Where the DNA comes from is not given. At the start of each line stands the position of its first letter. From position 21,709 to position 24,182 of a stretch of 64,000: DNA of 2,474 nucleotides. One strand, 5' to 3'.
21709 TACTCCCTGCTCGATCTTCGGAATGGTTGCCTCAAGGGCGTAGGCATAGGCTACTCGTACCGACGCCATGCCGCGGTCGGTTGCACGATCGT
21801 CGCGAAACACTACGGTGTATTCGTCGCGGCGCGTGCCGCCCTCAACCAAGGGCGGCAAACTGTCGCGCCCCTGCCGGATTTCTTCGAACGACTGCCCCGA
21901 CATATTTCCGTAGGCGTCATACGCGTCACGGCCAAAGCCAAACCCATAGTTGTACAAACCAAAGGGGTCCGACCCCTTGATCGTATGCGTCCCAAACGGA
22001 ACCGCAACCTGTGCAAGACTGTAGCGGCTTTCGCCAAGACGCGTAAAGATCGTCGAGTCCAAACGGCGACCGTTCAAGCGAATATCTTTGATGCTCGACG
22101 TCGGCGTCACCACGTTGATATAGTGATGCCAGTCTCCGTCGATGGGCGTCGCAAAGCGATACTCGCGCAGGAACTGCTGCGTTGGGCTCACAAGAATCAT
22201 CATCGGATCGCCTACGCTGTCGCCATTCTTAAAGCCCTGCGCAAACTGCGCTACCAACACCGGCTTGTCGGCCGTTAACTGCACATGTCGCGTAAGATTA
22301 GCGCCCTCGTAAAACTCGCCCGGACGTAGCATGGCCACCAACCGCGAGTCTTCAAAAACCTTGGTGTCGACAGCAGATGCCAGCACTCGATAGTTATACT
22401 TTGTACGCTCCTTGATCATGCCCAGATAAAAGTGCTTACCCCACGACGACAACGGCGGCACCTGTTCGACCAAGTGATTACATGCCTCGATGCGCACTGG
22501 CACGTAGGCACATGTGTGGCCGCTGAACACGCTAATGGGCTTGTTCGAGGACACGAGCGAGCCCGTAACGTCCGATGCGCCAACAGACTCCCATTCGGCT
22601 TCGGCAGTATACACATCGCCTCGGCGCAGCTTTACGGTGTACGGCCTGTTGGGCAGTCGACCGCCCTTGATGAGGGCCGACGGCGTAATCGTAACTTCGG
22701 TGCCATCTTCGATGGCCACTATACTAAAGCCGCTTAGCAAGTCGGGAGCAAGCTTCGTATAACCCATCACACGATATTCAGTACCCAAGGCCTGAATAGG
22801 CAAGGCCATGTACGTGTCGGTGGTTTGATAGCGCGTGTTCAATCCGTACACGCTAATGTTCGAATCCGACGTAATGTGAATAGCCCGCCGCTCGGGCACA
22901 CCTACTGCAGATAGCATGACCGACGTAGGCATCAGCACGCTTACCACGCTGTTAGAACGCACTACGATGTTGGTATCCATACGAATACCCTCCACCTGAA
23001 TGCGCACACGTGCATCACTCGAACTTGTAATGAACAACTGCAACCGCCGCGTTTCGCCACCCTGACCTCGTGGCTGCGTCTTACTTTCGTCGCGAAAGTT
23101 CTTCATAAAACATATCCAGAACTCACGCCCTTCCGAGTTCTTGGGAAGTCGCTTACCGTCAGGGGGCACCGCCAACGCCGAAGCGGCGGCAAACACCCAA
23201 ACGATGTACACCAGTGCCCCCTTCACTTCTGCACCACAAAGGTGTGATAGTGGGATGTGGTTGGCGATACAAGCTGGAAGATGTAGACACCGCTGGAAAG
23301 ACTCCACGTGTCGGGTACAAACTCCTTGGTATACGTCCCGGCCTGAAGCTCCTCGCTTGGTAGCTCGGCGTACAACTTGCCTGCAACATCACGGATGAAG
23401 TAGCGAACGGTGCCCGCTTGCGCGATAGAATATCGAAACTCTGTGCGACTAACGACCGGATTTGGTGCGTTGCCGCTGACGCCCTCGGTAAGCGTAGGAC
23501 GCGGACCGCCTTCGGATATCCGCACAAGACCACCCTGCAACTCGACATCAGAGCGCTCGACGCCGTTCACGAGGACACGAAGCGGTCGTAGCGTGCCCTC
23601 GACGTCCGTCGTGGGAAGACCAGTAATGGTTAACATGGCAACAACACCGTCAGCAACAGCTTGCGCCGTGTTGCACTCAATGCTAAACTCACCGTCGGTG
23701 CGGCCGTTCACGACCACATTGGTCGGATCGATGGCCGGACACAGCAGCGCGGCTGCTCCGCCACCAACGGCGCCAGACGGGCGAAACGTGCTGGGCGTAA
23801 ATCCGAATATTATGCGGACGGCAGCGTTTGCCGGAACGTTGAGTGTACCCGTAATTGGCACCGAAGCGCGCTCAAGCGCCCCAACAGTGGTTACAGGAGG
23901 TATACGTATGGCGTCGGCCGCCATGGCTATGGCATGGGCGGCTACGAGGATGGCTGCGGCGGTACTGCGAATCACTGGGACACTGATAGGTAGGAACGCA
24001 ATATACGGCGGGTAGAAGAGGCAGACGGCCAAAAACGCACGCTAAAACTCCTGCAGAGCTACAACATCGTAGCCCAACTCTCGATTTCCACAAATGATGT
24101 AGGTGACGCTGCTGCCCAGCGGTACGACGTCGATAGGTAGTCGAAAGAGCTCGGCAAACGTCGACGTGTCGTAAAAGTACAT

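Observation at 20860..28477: Cell-surface locus: two paralogous secreted proteins flanking prfA, one fused to a beta-barrel, plus a T9SS-CTD protein and a DUF4397 lipoprotein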

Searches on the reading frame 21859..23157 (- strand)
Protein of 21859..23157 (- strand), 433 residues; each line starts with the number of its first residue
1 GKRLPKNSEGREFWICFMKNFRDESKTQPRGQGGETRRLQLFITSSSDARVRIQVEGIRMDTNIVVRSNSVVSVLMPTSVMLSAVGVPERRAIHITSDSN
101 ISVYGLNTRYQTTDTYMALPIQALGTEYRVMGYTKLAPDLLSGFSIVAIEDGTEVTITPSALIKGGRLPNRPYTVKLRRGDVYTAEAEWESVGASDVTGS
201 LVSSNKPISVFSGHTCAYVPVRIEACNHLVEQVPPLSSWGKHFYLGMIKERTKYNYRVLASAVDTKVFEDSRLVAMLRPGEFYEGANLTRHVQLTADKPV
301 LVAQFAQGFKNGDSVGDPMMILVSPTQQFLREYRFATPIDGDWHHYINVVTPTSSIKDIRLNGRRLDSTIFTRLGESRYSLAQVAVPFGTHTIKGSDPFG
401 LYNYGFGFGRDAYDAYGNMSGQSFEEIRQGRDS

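Call 44: predict_structure(alignment_id=A3)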
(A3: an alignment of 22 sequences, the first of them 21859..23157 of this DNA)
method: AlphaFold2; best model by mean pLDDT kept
length: 433 residues; sequences in the alignment: 22
mean_pLDDT: 85.3   pTM: 0.88
mean pLDDT of the five models: 85.3, 82.1, 81.8, 79.6, 77.8
residues with pLDDT >= 90: 251; 70-90: 108; 50-70: 49; < 50: 25
segments of 3 or more residues with pLDDT < 50: 25-35, 217-220, 222-225
pLDDT, mean of each block of 10 residues (from residue 1): 71 91 51 62 94 97 94 92 92 97 85 83 96 71 93 97 92 98 92 81 98 64 56 93 90 89 96 96 90 94 76 61 90 86 89 95 94 86 91 94 76 71 73 51
secondary structure, 60 per line:
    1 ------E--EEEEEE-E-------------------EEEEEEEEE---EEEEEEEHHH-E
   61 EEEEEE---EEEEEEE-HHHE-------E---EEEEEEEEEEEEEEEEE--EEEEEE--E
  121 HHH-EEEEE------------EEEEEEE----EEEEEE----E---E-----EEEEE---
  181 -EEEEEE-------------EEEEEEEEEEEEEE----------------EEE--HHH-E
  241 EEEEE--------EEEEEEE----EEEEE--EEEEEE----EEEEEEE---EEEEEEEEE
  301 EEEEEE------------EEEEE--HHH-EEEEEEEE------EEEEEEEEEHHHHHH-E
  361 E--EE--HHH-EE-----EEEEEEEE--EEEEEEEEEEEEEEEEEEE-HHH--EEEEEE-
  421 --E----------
elements in order: E10-15 E37-45 E49-55 E60-66 E70-76 E93-109 E112-117 E125-129 E142-148 E153-158 E173-177 E182-187 E201-214 E231-233 E240-245 E254-260 E265-269 E272-277 E282-288 E292-306 E319-323 E330-337 E344-352 H353-358 E379-386 E389-407 E414-419

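Call 84: fold_search(model_id=the predicted structure, library=pdb)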
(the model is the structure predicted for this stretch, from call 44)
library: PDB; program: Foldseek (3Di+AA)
matches with E <= 10: 935; with E <= 0.001: 5
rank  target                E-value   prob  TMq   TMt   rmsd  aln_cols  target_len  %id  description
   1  7vcr_A                2.9e-05  0.41  0.11  0.11  39.8       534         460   11  Crystal Structure of PitA fragment from pilus islet-2 of Streptococcus oralis (released 2022-06-01)
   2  7vcr_B                1.6e-04  0.33  0.12  0.12  40.3       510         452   10  Crystal Structure of PitA fragment from pilus islet-2 of Streptococcus oralis (released 2022-06-01)
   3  9ijj_4K               3.7e-04  0.20  0.10  0.11  36.0       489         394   10  In situ structure of the central apparatus in mouse sperm axoneme. (released 2025-06-04)
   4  3w5m                  3.9e-04  0.23  0.12  0.06  29.4       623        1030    9  Crystal Structure of Streptomyces avermitilis alpha-L-rhamnosidase (released 2013-03-20)
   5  7vcn_B                6.3e-04  0.21  0.11  0.11  40.6       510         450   10  Crystal Structure of PitA fragment from pilus islet-2 of Streptococcus oralis with Tb-Xo4 (released 2022-07-13)
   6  8v2b_C                1.1e-03  0.28  0.14  0.10  30.2       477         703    9  Cryo-EM structure of mouse type II OSM receptor complex: model for full extracellular assembly (released 2024-11-20)
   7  3w5n                  1.6e-03  0.16  0.12  0.06  29.2       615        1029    9  Crystal Structure of Streptomyces avermitilis alpha-L-rhamnosidase complexed with L-rhamnose (released 2013-03-20)
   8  4rz7                  3.7e-03  0.14  0.11  0.07  28.9       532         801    9  Crystal Structure of PVX_084705 with bound PCI32765 (released 2015-01-14)
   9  8yot_B                9.1e-03  0.08  0.10  0.11  28.2       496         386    8  Nanobody in complex with LILRB3 (released 2025-06-18)
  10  5dzc                  9.6e-03  0.11  0.11  0.06  27.4       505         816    8  Crystal structure of the cGMP-dependent protein kinase PKG from Plasmodium Vivax - AMPPNP bound (released 2015-10-14)
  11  5ezr                  1.3e-02  0.09  0.11  0.07  27.6       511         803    9  Crystal Structure of PVX_084705 bound to compound (released 2017-05-10)
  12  6b9s_H                2.0e-02  0.25  0.13  0.13  18.0       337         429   10  MPnS crystallized in the absence of substrate (released 2017-12-20)
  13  4cu6                  2.1e-02  0.05  0.09  0.06  21.8       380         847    8  Unravelling the multiple functions of the architecturally intricate Streptococcus pneumoniae beta-galactosidase, BgaA (released 2014-08-20)
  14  6qdi                  2.2e-02  0.15  0.13  0.17  17.7       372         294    9  anti-sigma factor domain-containing protein from Clostridium clariflavum (released 2019-06-12)
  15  5dyl                  2.9e-02  0.08  0.11  0.06  27.5       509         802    7  Crystal structure of the cGMP-dependent protein kinase PKG from Plasmodium Vivax - Apo form (released 2015-11-04)
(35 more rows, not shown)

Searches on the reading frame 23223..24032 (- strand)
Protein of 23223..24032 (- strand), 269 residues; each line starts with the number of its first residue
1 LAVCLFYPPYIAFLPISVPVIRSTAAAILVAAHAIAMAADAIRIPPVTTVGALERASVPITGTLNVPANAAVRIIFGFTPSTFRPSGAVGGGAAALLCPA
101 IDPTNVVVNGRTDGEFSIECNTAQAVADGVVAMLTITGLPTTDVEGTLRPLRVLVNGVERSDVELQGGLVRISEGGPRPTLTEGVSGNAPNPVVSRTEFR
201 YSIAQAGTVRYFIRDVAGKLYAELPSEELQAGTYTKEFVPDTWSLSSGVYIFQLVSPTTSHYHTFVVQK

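Call 4: search_protein_families(library=pfam, proteins=[window:23223-24032:-], max_evalue=0.1)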
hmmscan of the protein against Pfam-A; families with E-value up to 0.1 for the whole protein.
window:23223-24032:- (269 aa): 1 family
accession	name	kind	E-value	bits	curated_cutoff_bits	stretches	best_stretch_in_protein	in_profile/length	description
PF18962.6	Por_Secre_tail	-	0.099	13.4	27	0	190-266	3-74/75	Secretion system C-terminal sorting domain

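Call 5: search_protein_families(library=ncbifam, proteins=[window:23223-24032:-], max_evalue=0.1)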
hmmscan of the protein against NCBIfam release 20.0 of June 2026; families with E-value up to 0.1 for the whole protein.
window:23223-24032:- (269 aa): 2 families
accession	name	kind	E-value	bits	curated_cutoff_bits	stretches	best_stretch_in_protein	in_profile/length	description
NF052323.1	T9SSA_dep_M6i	equivalog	2.3e-06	25.9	600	1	188-253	960-1023/1043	T9SS-dependent M6-like inactivated metalloprotease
TIGR04183.1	Por_Secre_tail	domain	4.4e-05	23.4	23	1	190-268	3-72/72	T9SS type A sorting domain-containing protein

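Call 54: search_protein_families(library=pfam, alignment_id=A4, max_evalue=0.05)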
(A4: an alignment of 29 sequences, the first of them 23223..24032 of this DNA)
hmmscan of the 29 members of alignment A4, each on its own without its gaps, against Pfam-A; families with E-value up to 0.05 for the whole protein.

A. member 1, window:23223-24032:- (269 aa): 0 families

B. families by the number of members that match (of 29 scanned): 6 families
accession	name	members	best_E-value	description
PF18962.6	Por_Secre_tail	23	1.4e-06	Secretion system C-terminal sorting domain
PF00963.24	Cohesin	8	1.6e-08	Cohesin domain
PF13860.13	FlgD_ig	4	0.002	FlgD Ig-like domain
PF19742.4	DUF6231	1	0.011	Family of unknown function (DUF6231)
PF13585.12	CHU_C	1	0.031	CHU_C Type IX secretion signal domain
PF14085.11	DUF4265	1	0.038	Domain of unknown function (DUF4265)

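Call 55: search_solved_structures(query=A4, max_evalue=1, show_alignments=1)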
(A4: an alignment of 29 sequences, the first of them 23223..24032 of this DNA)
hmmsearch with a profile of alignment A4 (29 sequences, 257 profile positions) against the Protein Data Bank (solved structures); distinct sequences matched with E-value up to 1: 16.
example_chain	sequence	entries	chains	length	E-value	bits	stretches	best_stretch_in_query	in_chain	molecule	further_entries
2ccl_A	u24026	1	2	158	0.00029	23.4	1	29-91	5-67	CELLULOSOMAL SCAFFOLDING PROTEIN A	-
1aoh_A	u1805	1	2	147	0.00032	23.2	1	28-89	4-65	Cellulosomal-scaffolding protein A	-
1ohz_A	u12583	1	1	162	0.00033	23.2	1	29-91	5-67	CELLULOSOMAL SCAFFOLDING PROTEIN A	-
1anu_A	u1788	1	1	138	0.00067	22.2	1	32-91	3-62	COHESIN-2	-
1g1k_A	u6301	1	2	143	0.0012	21.3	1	31-103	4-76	SCAFFOLDING PROTEIN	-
2vn5_A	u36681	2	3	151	0.0015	21.1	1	31-103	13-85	SCAFFOLDING PROTEIN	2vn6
5lxv_A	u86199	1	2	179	0.0033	19.9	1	30-90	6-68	Scaffoldin C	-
4ums_A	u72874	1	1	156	0.0084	18.6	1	32-104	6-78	CELLULOSOMAL ANCHORING SCAFFOLDIN B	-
9whd_A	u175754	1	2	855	0.02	17.4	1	170-252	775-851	GH167 glycoside hydrolase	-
8glj_D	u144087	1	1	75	0.027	16.9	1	176-227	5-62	Por secretion system C-terminal sorting domain-containing protein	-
4dh2_A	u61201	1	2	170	0.046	16.2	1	30-91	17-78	Cellulosome anchoring protein cohesin region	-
4uyp_A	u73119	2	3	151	0.055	15.9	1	31-81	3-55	Cellulosomal scaffoldin anchoring protein C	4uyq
3l8q_A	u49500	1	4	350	0.11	14.9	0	28-78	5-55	Cellulosomal scaffoldin adaptor protein B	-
3kcp_A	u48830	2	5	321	0.12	14.8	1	32-89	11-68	Cellulosomal-scaffolding protein A | Cellulosome anchoring protein cohesin region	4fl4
5g5d_A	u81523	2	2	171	0.42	13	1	26-80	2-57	CELLULOSOME ANCHORING PROTEIN COHESIN REGION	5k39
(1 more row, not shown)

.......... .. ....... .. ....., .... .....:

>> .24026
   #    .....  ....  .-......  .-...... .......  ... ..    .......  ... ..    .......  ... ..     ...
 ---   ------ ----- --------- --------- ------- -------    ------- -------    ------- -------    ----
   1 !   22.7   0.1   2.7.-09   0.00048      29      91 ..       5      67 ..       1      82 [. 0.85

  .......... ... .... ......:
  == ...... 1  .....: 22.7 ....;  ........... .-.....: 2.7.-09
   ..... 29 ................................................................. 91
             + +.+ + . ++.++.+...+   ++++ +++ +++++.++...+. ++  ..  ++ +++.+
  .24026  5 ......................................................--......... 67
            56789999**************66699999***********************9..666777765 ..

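Call 80: search_protein_families(library=ncbifam, alignment_id=A4, max_evalue=0.01)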
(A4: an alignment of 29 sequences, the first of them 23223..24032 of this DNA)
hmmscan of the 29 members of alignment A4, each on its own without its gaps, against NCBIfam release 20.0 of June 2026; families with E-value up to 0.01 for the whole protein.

A. member 1, window:23223-24032:- (269 aa): 2 families
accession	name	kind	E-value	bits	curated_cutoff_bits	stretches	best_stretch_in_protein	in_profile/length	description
NF052323.1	T9SSA_dep_M6i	equivalog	2.3e-06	25.9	600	1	188-253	960-1023/1043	T9SS-dependent M6-like inactivated metalloprotease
TIGR04183.1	Por_Secre_tail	domain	4.4e-05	23.4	23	1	190-268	3-72/72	T9SS type A sorting domain-containing protein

B. families by the number of members that match (of 29 scanned): 4 families
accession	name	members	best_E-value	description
TIGR04183.1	Por_Secre_tail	26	1.2e-08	T9SS type A sorting domain-containing protein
NF052323.1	T9SSA_dep_M6i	13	2.3e-06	T9SS-dependent M6-like inactivated metalloprotease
NF033707.1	T9SS_sortase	4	0.00063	type IX secretion system sortase PorU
NF038113.1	T9SSA_dep_M36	3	0.00058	T9SS-dependent M36 family metallopeptidase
